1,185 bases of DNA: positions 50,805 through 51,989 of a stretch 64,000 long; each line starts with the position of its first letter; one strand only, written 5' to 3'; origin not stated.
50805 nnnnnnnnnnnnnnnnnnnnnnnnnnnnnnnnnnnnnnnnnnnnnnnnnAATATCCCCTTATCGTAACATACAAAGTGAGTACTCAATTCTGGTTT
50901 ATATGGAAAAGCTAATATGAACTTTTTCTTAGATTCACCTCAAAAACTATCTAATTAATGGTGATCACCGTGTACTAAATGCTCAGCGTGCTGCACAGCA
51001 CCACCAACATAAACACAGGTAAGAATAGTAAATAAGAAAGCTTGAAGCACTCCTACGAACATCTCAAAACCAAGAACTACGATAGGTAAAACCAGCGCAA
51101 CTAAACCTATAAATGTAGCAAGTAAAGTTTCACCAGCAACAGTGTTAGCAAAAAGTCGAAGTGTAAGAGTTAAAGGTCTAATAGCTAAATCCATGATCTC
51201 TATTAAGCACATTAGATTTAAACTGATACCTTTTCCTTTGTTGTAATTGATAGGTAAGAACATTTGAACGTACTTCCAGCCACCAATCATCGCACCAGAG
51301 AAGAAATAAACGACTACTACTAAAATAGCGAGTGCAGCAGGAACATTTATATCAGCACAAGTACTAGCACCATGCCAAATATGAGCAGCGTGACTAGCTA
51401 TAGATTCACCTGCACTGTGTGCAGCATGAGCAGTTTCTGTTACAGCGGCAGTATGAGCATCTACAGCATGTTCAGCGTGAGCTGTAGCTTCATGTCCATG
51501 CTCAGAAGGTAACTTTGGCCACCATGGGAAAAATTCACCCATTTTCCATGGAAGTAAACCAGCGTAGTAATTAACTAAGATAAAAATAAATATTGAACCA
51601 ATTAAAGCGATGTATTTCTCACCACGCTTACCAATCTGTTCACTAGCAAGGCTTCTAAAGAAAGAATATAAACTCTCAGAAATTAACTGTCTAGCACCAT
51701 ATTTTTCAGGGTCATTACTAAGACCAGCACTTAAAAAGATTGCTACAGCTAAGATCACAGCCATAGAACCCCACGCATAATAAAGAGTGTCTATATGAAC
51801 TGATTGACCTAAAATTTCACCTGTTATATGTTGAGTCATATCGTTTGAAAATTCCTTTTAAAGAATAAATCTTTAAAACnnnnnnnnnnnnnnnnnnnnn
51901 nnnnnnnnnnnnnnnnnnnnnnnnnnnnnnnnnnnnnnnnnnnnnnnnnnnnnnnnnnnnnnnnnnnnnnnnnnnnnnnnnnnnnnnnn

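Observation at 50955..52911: Orphan F-type ATPase a-subunit homolog with His-rich periplasmic-loop insertion, co-located with a CaCA exchanger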

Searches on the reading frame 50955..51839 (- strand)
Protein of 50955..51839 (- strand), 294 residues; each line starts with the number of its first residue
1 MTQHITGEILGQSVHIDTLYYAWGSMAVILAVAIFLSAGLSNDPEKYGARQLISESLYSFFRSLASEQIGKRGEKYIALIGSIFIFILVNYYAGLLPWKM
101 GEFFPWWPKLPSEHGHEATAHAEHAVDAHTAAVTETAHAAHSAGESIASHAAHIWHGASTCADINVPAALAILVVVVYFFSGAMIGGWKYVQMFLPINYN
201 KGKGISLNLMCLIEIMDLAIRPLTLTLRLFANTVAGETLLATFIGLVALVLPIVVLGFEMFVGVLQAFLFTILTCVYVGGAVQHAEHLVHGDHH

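Call 3: search_protein_families(library=pfam, proteins=[window:50955-51839:-], max_evalue=0.01)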
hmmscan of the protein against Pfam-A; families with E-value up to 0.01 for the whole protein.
window:50955-51839:- (294 aa): 1 family
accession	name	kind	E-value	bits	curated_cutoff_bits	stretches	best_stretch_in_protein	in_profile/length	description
PF00119.25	ATP-synt_A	-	9e-39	134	33.9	1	23-278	5-216/217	ATP synthase A chain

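Call 4: search_protein_families(library=ncbifam, proteins=[window:50955-51839:-], max_evalue=0.01)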
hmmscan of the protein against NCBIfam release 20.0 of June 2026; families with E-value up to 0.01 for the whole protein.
window:50955-51839:- (294 aa): 14 families
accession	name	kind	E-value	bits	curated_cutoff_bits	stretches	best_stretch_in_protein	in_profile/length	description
TIGR01131.1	ATP_synt_6_or_A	equivalog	1.1e-32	113.7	102.6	1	25-279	19-224/227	F0F1 ATP synthase subunit A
NF004482.0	PRK05815.2-4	equivalog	5.8e-32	111.4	225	2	161-284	114-250/252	F0F1 ATP synthase subunit A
NF004481.0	PRK05815.2-3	equivalog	5.1e-26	91.7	227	2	159-286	103-222/225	F0F1 ATP synthase subunit A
NF004486.0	PRK05815.3-4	equivalog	4.4e-24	85.5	272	1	17-282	27-223/224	F0F1 ATP synthase subunit A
NF009955.0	PRK13421.1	equivalog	8.5e-22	77.7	302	2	160-287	103-222/231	F0F1 ATP synthase subunit A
NF004479.0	PRK05815.1-4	equivalog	2.7e-20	72.6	268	2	155-285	106-237/238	F0F1 ATP synthase subunit A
NF004484.0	PRK05815.3-2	equivalog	1.8e-16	60.6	234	2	17-96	21-97/226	F0F1 ATP synthase subunit A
NF004477.0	PRK05815.1-1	equivalog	5.3e-16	58.9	280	1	155-283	135-266/268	F0F1 ATP synthase subunit A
NF009954.0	PRK13420.1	equivalog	1.6e-15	57.5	272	2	159-287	102-222/229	F0F1 ATP synthase subunit A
TIGR03306.1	altF1_A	exception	5.5e-15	55.6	302.1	2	168-282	110-216/217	alternate F1F0 ATPase, F0 subunit A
NF009953.0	PRK13419.1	equivalog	2.3e-13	50.2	460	2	155-290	194-338/346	F0F1 ATP synthase subunit A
NF009952.0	PRK13417.1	equivalog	2.5e-12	46.9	531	1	40-282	119-349/352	F0F1 ATP synthase subunit A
NF004485.0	PRK05815.3-3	equivalog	3.4e-09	36.5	249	2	248-288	218-258/281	F0F1 ATP synthase subunit A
NF004487.0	PRK05815.3-5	equivalog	7.5e-07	28.7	224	1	236-287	192-242/269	F0F1 ATP synthase subunit A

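Call 7: find_homologous_proteins(query=window:50955-51839:-, max_evalue=0.001)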
Query window:50955-51839:- (294 aa): 126 proteins with E <= 0.001 among 3814 candidates; the best 120 are listed.
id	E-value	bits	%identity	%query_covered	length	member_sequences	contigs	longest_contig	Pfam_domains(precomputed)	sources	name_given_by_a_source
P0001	1.0e-183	627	96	100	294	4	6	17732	PF00119.26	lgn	-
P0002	1.7e-167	574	88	100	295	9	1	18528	PF00119.26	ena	-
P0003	1.1e-154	532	85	100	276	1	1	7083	PF00119.26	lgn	-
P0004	6.1e-124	431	68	100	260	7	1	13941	PF00119.26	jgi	-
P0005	6.1e-122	425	66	100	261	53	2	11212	PF00119.26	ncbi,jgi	jgi:F-type H+-transporting ATPase subunit a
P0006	2.7e-119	416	67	99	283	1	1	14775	PF00119.26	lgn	-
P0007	8.1e-115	401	59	99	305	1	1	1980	PF00119.26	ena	-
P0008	2.9e-114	400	66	99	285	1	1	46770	PF00119.26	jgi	jgi:ATP synthase subunit 6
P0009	3.5e-111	389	62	99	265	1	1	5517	PF00119.26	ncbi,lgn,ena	-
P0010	1.9e-110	387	62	99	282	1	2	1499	PF00119.26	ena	-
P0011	2.8e-110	386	61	99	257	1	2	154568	PF00119.26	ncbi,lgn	-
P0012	9.1e-109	382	62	99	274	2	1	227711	PF00119.26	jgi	jgi:F-type H+-transporting ATPase subunit a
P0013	1.1e-108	381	63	98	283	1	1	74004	PF00119.26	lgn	-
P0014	4.0e-107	376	61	100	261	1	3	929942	PF00119.26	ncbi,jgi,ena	jgi:F-type H+-transporting ATPase subunit a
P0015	6.8e-107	375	60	99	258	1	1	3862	PF00119.26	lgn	-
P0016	8.2e-107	375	61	99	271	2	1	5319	PF00119.26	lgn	-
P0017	8.7e-107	375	60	99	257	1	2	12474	PF00119.26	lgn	-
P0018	9.2e-107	375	59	99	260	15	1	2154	PF00119.26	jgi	jgi:F-type H+-transporting ATPase subunit a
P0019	9.4e-107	375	61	99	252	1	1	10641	PF00119.26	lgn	-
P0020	2.0e-106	374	59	99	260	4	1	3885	PF00119.26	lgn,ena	-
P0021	4.7e-106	373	60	98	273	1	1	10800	PF00119.26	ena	-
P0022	1.0e-105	372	61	99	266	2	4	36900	PF00119.26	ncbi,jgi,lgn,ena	jgi:F-type H+-transporting ATPase subunit a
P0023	1.0e-105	371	61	99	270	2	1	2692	PF00119.26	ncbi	-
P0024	1.2e-105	371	60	99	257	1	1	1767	PF00119.26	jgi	-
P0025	2.5e-105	370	62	99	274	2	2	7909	PF00119.26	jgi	jgi:F-type H+-transporting ATPase subunit a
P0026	1.8e-104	367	60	97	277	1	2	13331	PF00119.26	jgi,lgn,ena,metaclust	metaclust:\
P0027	2.0e-104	367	58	99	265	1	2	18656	PF00119.26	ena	-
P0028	2.0e-104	367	60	99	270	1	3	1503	PF00119.26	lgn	-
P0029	3.8e-104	366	59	99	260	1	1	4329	PF00119.26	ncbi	-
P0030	7.8e-104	365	60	99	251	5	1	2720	PF00119.26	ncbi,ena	-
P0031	1.2e-103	365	58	99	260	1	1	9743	PF00119.26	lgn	-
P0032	1.5e-103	364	60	99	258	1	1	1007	PF00119.26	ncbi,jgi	-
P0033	2.7e-103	364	59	99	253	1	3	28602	PF00119.26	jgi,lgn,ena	-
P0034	2.8e-103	364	61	99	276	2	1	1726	PF00119.26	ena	-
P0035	3.6e-103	363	58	99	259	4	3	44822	PF00119.26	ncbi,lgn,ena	-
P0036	6.4e-103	362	58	99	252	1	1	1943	PF00119.26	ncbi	-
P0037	6.4e-103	362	59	99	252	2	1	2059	PF00119.26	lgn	-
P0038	8.4e-103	362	60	99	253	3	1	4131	PF00119.26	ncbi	-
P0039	1.3e-102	361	58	99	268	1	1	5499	PF00119.26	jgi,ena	jgi:F-type H+-transporting ATPase subunit a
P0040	1.7e-102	361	59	99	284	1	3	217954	PF00119.26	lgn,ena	-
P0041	2.0e-102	361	59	99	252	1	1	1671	PF00119.26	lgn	-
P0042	5.1e-102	359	60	99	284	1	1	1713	PF00119.26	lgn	-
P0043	8.3e-102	359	60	99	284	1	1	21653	PF00119.26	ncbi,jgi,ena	jgi:F-type H+-transporting ATPase subunit a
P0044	1.5e-101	358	57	99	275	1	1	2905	PF00119.26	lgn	-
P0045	1.8e-101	358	57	99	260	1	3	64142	PF00119.26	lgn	-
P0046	1.8e-101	358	59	99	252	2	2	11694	PF00119.26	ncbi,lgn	-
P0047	1.9e-101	358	58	99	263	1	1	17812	PF00119.26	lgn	-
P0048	3.2e-101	357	59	99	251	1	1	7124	PF00119.26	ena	-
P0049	3.2e-101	357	59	99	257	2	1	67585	PF00119.26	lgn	-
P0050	7.7e-101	355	58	99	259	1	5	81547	PF00119.26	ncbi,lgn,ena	-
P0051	1.5e-100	355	58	95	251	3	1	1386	PF00119.26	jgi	jgi:F-type H+-transporting ATPase subunit a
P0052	1.5e-99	351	57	99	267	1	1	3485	PF00119.26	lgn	-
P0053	1.9e-99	351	57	98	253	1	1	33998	PF00119.26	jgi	jgi:F-type H+-transporting ATPase subunit a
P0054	3.5e-99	350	57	96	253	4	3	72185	PF00119.26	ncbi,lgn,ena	-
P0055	1.3e-98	348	57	99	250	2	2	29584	PF00119.26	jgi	jgi:F-type H+-transporting ATPase subunit a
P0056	3.9e-98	347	57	97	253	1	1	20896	PF00119.26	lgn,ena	-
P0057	6.7e-98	346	58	99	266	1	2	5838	PF00119.26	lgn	-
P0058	2.6e-97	344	57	99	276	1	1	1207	PF00119.26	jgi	jgi:F-type H+-transporting ATPase subunit a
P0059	2.1e-96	341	56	99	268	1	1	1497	PF00119.26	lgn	-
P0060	6.5e-96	339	55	99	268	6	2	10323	PF00119.26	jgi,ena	-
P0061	2.9e-95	337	55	99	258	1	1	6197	PF00119.26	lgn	-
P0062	5.3e-95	336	55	99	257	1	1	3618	PF00119.26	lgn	-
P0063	1.0e-94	335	54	98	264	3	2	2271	PF00119.26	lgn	-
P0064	1.3e-94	335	55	99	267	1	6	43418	PF00119.26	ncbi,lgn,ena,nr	ncbi:MAG: F0F1 ATP synthase subunit A [Candidatus Melainabacteria bacterium]|nr:F0F1 ATP synthase su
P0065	2.2e-94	334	58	91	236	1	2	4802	PF00119.26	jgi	jgi:F-type H+-transporting ATPase subunit a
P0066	2.4e-94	334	56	99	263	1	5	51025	PF00119.26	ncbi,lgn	-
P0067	2.5e-93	331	57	99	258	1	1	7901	PF00119.26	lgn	-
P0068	1.5e-92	328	53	99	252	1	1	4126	PF00119.26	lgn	-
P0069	3.6e-92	327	54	99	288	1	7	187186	PF00119.26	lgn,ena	-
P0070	9.4e-92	326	54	99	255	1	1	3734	PF00119.26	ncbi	-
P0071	7.1e-89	316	59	88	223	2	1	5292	PF00119.26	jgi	jgi:F-type H+-transporting ATPase subunit a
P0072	2.7e-88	314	51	95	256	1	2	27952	PF00119.26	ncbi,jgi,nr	ncbi:MAG: F0F1 ATP synthase subunit A [Candidatus Caenarcaniphilales bacterium]|jgi:F-type H+-transp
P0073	3.8e-87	311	52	99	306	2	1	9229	PF00119.26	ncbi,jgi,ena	-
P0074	1.2e-86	309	56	91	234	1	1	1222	PF00119.26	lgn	-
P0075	1.8e-86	308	51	99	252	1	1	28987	PF00119.26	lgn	-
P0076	1.4e-72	263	68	66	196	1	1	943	PF00119.26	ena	-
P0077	4.7e-57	212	45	97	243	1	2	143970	PF00119.26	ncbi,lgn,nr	ncbi:MAG: F0F1 ATP synthase subunit A [Candidatus Melainabacteria bacterium]|nr:F0F1 ATP synthase su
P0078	1.5e-56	210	41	99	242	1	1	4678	PF00119.26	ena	-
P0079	2.1e-56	210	41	99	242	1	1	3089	PF00119.26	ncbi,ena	-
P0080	4.3e-56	209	42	97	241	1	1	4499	PF00119.26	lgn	-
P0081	4.3e-56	209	42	97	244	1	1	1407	PF00119.26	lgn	-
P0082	2.5e-55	206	41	99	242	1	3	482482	PF00119.26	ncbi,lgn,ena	-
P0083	8.2e-55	204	42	97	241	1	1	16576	PF00119.26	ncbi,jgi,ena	-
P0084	4.1e-54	202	41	97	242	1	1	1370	PF00119.26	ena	-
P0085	5.9e-54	202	43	99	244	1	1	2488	PF00119.26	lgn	-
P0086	1.3e-53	200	40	99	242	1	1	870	PF00119.26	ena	-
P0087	7.6e-53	198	42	97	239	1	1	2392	PF00119.26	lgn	-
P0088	9.0e-52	194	40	99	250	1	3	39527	PF00119.26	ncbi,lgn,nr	ncbi:MAG: F0F1 ATP synthase subunit A [Candidatus Melainabacteria bacterium]|nr:F0F1 ATP synthase su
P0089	9.5e-52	194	42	96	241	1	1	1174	PF00119.26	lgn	-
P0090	2.0e-51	193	38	97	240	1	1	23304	PF00119.26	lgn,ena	-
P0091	3.9e-51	192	40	96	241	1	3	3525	PF00119.26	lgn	-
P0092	4.3e-51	192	41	97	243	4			PF00119.26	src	-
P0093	1.5e-50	190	40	97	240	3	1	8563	PF00119.26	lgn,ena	-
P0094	1.5e-30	125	33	94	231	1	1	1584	PF00119.26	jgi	-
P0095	2.0e-25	108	45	41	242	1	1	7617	PF00119.26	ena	-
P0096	1.5e-18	85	28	98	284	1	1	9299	PF00119.26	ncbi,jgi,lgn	ncbi:MAG: synthase subunit F-type H+-transporting ATPase subunit a [Candidatus Parcubacteria bacteri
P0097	8.8e-15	73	38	45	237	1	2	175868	PF00119.26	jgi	jgi:F-type H+-transporting ATPase subunit a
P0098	4.7e-14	71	37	45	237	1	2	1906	PF00119.26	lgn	-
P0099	4.9e-14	71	37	45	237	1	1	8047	PF00119.26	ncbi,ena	-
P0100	1.7e-13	69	37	45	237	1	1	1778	PF00119.26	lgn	-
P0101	2.5e-13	68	37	45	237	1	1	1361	PF00119.26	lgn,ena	-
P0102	3.3e-13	68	45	28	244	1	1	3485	PF00119.26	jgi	jgi:F-type H+-transporting ATPase subunit a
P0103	4.3e-13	67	37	45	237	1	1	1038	PF00119.26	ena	-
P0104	5.9e-13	67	37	45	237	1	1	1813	PF00119.26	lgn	-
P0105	1.1e-12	66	37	45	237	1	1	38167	PF00119.26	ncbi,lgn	-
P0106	1.4e-11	63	36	44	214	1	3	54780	PF00119.26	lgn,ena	-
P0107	1.2e-10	59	29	79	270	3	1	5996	PF00119.26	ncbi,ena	-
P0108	1.4e-10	59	35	44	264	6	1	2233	PF00119.26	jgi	jgi:F-type H+-transporting ATPase subunit a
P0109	4.6e-10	58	36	44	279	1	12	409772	PF00119.26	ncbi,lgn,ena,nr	ncbi:MAG: F0F1 ATP synthase subunit A [Actinomycetia bacterium]|nr:F0F1 ATP synthase subunit A [Acti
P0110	6.4e-10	57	35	44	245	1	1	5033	PF00119.26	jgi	-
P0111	3.6e-8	51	32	42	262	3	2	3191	PF00119.26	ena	-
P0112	4.3e-8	51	29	33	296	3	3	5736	PF00119.26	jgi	-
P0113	5.0e-8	51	34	41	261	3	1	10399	PF00119.26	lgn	-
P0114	5.4e-8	51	33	44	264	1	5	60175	PF00119.26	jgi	jgi:F-type H+-transporting ATPase subunit a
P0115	8.0e-8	50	33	44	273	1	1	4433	PF00119.26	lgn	-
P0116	9.5e-8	50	33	42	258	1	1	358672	PF00119.26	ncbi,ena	-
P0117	1.2e-7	50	39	41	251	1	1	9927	PF00119.26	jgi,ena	-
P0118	1.3e-7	49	27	88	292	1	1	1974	PF00119.26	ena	-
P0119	1.5e-7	49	25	82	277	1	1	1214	PF00119.26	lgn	-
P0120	8.2e-7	47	24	95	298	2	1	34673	PF00119.26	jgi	jgi:F-type H+-transporting ATPase subunit a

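Call 9: find_encoding_contigs(protein=window:50955-51839:-, flank=10000, max_places=6)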
Protein window:50955-51839:- (294 aa): 4 contigs read that carry it; 2 places shown.
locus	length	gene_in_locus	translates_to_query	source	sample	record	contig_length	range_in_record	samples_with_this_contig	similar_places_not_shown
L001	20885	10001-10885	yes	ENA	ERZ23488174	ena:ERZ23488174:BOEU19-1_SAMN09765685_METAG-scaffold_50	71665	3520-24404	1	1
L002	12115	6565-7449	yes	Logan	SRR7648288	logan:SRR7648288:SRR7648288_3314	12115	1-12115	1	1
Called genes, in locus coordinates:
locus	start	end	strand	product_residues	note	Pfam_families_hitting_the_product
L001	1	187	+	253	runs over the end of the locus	-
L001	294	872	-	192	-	-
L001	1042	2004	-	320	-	-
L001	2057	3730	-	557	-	-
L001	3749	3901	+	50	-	-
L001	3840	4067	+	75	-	-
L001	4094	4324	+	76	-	-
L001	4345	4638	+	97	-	-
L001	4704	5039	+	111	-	-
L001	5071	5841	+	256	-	PF01975:SurE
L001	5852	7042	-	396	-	-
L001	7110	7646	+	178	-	-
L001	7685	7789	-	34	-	-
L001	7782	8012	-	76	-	-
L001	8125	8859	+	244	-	PF02511:Thy1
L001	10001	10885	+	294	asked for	PF00119:ATP-synt_A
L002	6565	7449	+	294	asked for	PF00119:ATP-synt_A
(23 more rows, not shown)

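Call 10: find_encoding_contigs(protein=P0014, flank=10000, max_places=3)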
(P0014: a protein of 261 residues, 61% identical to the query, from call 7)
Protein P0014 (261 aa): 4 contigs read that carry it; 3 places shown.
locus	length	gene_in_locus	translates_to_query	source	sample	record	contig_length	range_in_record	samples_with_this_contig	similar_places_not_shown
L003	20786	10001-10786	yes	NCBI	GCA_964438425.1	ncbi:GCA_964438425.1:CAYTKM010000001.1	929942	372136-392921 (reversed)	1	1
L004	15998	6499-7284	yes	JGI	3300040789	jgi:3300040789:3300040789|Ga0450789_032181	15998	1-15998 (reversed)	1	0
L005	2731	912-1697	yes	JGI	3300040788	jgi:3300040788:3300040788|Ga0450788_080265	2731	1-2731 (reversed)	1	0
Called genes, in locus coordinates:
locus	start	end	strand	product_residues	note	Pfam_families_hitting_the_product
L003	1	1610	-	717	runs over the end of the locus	-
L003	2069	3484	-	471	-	PF01136:Peptidase_U32, PF16325:Peptidase_U32_C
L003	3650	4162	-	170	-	-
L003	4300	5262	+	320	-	-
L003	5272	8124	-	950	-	-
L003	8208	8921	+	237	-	PF02511:Thy1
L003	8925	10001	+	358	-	PF01699:Na_Ca_ex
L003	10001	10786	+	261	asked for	PF00119:ATP-synt_A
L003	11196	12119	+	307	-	PF03773:ArsP_1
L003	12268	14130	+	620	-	-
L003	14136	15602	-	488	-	PF00232:Glyco_hydro_1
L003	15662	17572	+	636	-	PF14099:Polysacc_lyase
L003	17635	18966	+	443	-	-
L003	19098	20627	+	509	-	-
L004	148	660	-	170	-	-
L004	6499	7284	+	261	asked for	PF00119:ATP-synt_A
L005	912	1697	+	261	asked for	PF00119:ATP-synt_A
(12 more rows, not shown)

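Call 11: find_encoding_contigs(protein=P0082, flank=10000, max_places=2)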
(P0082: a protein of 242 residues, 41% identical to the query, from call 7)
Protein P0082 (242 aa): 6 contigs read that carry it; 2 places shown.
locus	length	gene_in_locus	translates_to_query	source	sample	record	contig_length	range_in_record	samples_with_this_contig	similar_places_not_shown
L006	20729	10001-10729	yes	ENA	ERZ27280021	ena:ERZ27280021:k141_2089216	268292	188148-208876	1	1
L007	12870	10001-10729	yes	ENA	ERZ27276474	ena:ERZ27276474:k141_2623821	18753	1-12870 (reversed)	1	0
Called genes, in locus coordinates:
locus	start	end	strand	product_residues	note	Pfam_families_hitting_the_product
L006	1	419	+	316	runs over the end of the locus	PF02899:Phage_int_SAM_1 (weak), PF13495:Phage_int_SAM_4, PF00589:Phage_integrase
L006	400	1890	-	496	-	-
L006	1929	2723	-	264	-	PF08281:Sigma70_r4_2, PF04545:Sigma70_r4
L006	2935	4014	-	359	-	PF01312:Bac_export_2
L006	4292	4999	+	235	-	-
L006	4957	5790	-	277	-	PF00398:RrnaAD, PF01135:PCMT, PF01209:Ubie_methyltran (weak), PF05175:MTS (weak), PF01728:FtsJ (weak), PF02475:TRM5-TYW2_MTfase (weak), PF13847:Methyltransf_31, PF13649:Methyltransf_25, +3 more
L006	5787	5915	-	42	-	-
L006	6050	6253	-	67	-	PF01197:Ribosomal_L31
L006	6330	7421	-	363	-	PF04551:GcpE, PF26540:GcpE_C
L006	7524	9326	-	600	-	PF13424:TPR_12 (weak), PF13432:TPR_16 (weak), PF13414:TPR_11, PF14559:TPR_19 (weak), PF00515:TPR_1, PF07719:TPR_2 (weak), PF13414:TPR_11, PF00515:TPR_1, +12 more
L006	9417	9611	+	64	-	PF09527:ATPase_gene1 (weak)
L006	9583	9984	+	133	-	-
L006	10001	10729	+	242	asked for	PF00119:ATP-synt_A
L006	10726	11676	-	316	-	PF00005:ABC_tran, PF13304:AAA_21 (weak), PF08352:oligo_HPY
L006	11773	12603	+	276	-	PF04542:Sigma70_r2, PF04539:Sigma70_r3, PF07638:Sigma70_ECF (faint), PF08281:Sigma70_r4_2, PF04545:Sigma70_r4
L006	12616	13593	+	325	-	PF01073:3Beta_HSD, PF01370:Epimerase, PF02719:Polysacc_synt_2, PF04321:RmlD_sub_bind, PF16363:GDP_Man_Dehyd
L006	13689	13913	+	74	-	PF01402:RHH_1 (weak)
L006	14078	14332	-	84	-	-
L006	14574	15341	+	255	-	PF00459:Inositol_P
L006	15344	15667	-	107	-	PF01909:NTP_transf_2, PF18765:Polbeta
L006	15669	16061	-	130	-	PF05168:HEPN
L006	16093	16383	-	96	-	-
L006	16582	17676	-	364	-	PF08331:QueG_DUF1730, PF13484:Fer4_16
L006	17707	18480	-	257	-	-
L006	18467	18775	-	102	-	-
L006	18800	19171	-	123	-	PF06103:DUF948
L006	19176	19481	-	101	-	PF12732:YtxH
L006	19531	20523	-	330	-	PF01075:Glyco_transf_9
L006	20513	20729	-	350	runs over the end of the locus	PF02826:2-Hacid_dh_C (weak), PF03807:F420_oxidored (weak), PF07991:KARI_N, PF01450:KARI_C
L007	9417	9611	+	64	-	PF09527:ATPase_gene1 (weak)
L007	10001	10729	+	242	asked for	PF00119:ATP-synt_A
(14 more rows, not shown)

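Call 12: find_encoding_contigs(protein=P0012, flank=10000, max_places=2)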
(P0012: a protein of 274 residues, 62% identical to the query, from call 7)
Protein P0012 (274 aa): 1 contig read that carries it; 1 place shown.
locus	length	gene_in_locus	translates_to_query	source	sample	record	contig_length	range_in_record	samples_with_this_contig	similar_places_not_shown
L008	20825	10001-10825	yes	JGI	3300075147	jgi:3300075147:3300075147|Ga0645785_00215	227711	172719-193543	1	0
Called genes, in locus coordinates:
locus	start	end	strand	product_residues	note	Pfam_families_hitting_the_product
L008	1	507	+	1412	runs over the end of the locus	PF13195:DUF4011, PF00270:DEAD (faint), PF04851:ResIII (weak), PF09848:SLFN-g3_helicase (faint), PF13086:AAA_11, PF13086:AAA_11, PF13087:AAA_12, PF18741:MTES_1575, +2 more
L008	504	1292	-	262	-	PF01113:DapB_N, PF05173:DapB_C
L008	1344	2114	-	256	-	-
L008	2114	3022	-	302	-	PF26317:CntK_N (faint), PF01678:DAP_epimerase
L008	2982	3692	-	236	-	PF05430:Methyltransf_30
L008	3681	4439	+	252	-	PF02358:Trehalose_PPase, PF08282:Hydrolase_3 (faint)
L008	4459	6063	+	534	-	PF00437:T2SSE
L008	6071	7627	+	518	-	-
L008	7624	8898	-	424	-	PF01098:FTSW_RODA_SPOVE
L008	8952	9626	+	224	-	PF13489:Methyltransf_23, PF01209:Ubie_methyltran, PF02353:CMAS, PF05175:MTS, PF13847:Methyltransf_31, PF08241:Methyltransf_11, PF08242:Methyltransf_12, PF13649:Methyltransf_25, +3 more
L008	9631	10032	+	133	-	-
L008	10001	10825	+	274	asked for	PF00119:ATP-synt_A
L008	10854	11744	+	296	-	PF03773:ArsP_1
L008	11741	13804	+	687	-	PF22745:Nlig-Ia, PF01653:DNA_ligase_aden, PF03120:OB_DNA_ligase, PF03119:DNA_ligase_ZBD (weak), PF12826:HHH_2, PF00533:BRCT, PF12738:PTCB-BRCT, PF16589:BRCT_2 (weak), +1 more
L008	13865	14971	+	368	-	PF08486:SpoIID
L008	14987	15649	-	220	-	-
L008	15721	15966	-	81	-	-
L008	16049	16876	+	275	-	PF11967:RecO_N, PF02565:RecO_C (weak)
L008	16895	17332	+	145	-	-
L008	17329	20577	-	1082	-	PF00580:UvrD-helicase, PF13245:AAA_19, PF13538:UvrD_C_2 (faint), PF13361:UvrD_C, PF08696:Dna2 (weak), PF12705:PDDEXK_1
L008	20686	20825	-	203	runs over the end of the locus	PF01386:Ribosomal_L25p, PF14693:Ribosomal_TL5_C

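Call 13: find_encoding_contigs(protein=P0072, flank=10000, max_places=2)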
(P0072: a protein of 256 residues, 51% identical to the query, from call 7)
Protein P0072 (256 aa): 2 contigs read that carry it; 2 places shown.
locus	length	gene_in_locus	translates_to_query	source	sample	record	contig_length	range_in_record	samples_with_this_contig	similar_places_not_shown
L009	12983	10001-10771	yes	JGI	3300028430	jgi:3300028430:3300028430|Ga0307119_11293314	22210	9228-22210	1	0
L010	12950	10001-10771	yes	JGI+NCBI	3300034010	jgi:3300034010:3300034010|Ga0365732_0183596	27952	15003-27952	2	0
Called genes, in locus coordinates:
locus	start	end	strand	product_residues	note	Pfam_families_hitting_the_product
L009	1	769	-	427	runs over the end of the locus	PF08323:Glyco_transf_5, PF13439:Glyco_transf_4, PF13579:Glyco_trans_4_4, PF20706:GT4-conflict, PF00534:Glycos_transf_1, PF13692:Glyco_trans_1_4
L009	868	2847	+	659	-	PF12439:GDE_N, PF06202:GDE_C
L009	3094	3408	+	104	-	PF00893:Multi_Drug_Res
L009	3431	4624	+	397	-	PF04389:Peptidase_M28 (weak), PF01546:Peptidase_M20, PF07687:M20_dimer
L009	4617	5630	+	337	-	PF04958:AstA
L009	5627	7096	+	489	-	PF00171:Aldedh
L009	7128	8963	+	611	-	PF13520:AA_permease_2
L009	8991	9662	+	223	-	PF05724:TPMT (weak), PF03848:TehB, PF13489:Methyltransf_23, PF05175:MTS, PF13847:Methyltransf_31, PF08241:Methyltransf_11, PF08242:Methyltransf_12, PF13649:Methyltransf_25, +4 more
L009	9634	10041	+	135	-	-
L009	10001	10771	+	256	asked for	PF00119:ATP-synt_A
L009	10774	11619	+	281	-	PF03773:ArsP_1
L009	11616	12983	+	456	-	?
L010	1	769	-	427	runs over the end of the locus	PF08323:Glyco_transf_5, PF13439:Glyco_transf_4, PF13579:Glyco_trans_4_4, PF20706:GT4-conflict, PF00534:Glycos_transf_1, PF13692:Glyco_trans_1_4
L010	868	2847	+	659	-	PF12439:GDE_N, PF06202:GDE_C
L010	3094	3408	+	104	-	PF00893:Multi_Drug_Res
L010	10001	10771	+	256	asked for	PF00119:ATP-synt_A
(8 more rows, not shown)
